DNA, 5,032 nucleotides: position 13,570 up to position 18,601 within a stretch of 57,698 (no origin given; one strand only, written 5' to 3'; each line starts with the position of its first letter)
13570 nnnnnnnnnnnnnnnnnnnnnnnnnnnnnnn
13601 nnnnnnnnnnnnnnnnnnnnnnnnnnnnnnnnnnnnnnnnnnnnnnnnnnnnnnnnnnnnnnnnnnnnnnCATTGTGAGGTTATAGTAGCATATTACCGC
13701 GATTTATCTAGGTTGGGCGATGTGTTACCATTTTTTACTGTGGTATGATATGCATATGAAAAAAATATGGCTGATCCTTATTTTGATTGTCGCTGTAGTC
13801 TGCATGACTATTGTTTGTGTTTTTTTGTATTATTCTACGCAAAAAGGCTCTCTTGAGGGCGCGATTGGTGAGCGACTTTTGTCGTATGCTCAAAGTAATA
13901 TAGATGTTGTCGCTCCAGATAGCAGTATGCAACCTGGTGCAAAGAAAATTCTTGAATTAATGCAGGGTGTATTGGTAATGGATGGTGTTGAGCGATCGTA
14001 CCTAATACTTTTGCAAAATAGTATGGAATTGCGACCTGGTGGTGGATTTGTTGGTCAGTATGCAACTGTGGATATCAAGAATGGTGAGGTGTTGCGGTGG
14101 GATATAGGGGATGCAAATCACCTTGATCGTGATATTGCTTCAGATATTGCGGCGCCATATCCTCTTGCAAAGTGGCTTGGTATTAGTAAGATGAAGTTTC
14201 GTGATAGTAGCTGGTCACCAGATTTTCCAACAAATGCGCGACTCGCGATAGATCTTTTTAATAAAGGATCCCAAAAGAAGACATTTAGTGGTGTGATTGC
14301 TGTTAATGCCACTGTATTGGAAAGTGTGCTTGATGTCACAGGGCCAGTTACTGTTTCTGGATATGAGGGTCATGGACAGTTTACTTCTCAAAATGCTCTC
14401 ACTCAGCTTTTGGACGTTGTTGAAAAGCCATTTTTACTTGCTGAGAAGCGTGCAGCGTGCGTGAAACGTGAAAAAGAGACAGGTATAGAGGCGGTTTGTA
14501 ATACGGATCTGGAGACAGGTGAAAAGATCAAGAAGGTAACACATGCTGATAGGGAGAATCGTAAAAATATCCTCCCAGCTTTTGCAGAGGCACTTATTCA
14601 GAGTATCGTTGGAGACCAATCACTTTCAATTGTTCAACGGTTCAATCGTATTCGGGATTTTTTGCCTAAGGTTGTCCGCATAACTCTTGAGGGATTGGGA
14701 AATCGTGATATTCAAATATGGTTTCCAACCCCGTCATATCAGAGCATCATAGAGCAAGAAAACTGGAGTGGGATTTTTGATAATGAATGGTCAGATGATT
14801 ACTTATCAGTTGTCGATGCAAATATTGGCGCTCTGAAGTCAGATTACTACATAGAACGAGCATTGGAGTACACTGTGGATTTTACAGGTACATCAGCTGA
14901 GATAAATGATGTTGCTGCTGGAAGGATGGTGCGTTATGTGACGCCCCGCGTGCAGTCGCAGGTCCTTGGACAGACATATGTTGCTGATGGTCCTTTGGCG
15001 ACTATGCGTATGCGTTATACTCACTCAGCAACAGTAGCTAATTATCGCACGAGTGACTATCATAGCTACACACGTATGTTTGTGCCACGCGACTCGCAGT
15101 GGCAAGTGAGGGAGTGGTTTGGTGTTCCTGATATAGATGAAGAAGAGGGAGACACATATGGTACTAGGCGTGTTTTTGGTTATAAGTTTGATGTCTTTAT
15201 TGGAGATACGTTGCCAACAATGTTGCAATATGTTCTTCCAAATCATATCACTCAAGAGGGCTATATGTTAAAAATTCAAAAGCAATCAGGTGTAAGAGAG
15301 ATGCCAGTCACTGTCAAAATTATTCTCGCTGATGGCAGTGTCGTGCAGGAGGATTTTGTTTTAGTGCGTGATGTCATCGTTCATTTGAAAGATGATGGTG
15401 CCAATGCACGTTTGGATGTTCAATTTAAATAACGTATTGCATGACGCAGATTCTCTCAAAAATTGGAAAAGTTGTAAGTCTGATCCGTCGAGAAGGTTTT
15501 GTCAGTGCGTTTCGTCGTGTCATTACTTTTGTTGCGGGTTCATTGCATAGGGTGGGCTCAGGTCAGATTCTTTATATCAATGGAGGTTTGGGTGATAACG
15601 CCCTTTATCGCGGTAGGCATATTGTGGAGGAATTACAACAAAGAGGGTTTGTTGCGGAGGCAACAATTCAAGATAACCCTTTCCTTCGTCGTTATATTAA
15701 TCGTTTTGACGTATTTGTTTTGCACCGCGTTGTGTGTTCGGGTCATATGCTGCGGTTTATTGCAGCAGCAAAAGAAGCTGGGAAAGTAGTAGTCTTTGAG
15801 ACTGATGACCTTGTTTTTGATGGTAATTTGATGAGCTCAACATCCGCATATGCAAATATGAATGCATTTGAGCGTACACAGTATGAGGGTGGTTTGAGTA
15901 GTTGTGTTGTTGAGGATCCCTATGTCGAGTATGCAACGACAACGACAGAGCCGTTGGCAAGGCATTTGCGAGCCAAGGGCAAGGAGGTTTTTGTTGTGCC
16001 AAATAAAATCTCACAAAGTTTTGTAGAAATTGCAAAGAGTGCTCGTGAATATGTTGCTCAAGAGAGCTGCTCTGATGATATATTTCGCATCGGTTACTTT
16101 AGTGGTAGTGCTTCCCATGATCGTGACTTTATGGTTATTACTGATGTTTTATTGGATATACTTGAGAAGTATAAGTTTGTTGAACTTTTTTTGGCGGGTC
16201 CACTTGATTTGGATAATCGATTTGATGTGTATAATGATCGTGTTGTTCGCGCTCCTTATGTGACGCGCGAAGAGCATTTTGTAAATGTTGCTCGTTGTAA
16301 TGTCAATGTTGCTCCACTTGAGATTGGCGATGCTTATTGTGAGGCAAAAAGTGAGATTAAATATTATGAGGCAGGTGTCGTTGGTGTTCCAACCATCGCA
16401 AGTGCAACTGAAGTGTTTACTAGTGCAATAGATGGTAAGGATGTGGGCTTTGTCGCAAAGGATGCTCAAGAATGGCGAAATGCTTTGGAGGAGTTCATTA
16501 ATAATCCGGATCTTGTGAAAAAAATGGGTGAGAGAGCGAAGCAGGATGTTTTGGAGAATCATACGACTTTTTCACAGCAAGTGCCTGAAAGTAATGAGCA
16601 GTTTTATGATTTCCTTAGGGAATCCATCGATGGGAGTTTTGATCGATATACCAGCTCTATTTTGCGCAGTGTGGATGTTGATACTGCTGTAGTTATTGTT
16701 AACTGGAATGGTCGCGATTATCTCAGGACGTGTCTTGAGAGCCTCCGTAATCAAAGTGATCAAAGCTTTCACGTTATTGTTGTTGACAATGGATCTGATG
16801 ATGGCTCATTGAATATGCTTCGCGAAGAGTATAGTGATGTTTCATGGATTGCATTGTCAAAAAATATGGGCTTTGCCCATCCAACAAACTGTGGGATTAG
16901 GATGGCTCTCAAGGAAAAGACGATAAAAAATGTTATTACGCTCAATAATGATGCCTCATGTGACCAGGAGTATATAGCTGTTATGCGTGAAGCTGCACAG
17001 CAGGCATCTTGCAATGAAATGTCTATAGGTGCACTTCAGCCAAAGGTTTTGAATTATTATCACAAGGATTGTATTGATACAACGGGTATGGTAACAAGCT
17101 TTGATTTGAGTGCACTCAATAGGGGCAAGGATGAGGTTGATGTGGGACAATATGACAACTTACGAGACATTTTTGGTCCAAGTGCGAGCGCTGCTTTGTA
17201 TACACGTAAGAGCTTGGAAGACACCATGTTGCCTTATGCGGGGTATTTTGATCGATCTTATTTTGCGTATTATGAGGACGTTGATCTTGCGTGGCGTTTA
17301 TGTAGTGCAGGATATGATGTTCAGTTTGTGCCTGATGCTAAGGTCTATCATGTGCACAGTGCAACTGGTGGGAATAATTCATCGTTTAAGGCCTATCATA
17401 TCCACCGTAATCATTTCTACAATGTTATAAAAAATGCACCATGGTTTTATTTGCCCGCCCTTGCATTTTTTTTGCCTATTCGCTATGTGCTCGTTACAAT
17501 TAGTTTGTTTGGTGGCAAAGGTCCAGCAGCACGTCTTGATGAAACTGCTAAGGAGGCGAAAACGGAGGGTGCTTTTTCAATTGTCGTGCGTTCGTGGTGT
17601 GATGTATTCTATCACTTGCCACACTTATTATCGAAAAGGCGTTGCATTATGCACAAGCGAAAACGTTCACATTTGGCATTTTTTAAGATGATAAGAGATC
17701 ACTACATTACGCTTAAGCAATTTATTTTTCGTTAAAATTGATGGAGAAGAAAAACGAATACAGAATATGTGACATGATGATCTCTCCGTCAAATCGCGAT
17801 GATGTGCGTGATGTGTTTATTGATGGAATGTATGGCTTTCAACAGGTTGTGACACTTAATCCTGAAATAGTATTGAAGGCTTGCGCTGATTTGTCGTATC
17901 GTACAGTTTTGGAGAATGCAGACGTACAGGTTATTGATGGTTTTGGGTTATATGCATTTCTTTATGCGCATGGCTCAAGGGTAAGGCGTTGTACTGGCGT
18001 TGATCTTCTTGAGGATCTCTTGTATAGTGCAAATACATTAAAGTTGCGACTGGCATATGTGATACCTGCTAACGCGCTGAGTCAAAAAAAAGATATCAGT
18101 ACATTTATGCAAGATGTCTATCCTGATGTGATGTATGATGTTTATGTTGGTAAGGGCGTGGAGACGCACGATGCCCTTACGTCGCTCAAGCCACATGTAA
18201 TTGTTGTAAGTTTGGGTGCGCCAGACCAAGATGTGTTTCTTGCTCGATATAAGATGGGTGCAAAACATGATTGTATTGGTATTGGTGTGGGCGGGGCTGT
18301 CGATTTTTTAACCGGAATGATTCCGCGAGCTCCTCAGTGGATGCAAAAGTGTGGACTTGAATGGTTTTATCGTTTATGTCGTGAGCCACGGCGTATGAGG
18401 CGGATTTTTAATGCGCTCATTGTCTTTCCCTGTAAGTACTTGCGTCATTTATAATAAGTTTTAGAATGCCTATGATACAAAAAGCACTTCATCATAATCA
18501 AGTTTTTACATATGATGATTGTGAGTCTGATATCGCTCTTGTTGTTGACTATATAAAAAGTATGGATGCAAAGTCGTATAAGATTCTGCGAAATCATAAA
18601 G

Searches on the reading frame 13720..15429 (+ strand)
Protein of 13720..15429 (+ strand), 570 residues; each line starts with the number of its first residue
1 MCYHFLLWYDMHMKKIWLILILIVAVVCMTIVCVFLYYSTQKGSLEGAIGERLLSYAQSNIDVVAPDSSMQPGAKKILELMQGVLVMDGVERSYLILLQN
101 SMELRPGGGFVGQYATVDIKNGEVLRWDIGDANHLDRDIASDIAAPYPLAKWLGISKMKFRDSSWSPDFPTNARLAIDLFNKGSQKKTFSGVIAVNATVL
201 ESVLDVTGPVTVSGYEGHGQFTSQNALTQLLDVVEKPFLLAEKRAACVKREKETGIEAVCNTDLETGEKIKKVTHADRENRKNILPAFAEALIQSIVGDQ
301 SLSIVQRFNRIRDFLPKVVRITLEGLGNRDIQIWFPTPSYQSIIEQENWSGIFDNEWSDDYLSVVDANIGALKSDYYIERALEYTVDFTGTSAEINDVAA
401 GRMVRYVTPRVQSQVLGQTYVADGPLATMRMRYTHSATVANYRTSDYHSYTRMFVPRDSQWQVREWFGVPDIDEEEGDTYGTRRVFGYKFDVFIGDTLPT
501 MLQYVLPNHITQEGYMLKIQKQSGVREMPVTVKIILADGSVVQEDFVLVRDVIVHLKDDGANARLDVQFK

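Call 32: search_protein_families(library=pfam, proteins=[window:13720-15429:+], max_evalue=0.01)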
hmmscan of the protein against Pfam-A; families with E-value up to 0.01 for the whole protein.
window:13720-15429:+ (570 aa): 1 family
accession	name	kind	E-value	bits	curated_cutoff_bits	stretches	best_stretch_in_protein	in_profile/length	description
PF13196.11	DUF4012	-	3.9e-25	89.5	28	1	91-230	3-139/144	Protein of unknown function (DUF4012)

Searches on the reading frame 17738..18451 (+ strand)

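Call 87: search_protein_families(library=pfam, proteins=[window:17738-18451:+], max_evalue=0.001)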
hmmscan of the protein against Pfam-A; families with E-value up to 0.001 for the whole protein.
window:17738-18451:+ (238 aa): 1 family
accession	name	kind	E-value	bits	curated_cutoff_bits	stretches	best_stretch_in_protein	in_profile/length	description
PF03808.19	Glyco_tran_WecG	-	4.7e-31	108.3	27.4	1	61-223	1-167/168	Glycosyl transferase WecG/TagA/CpsF family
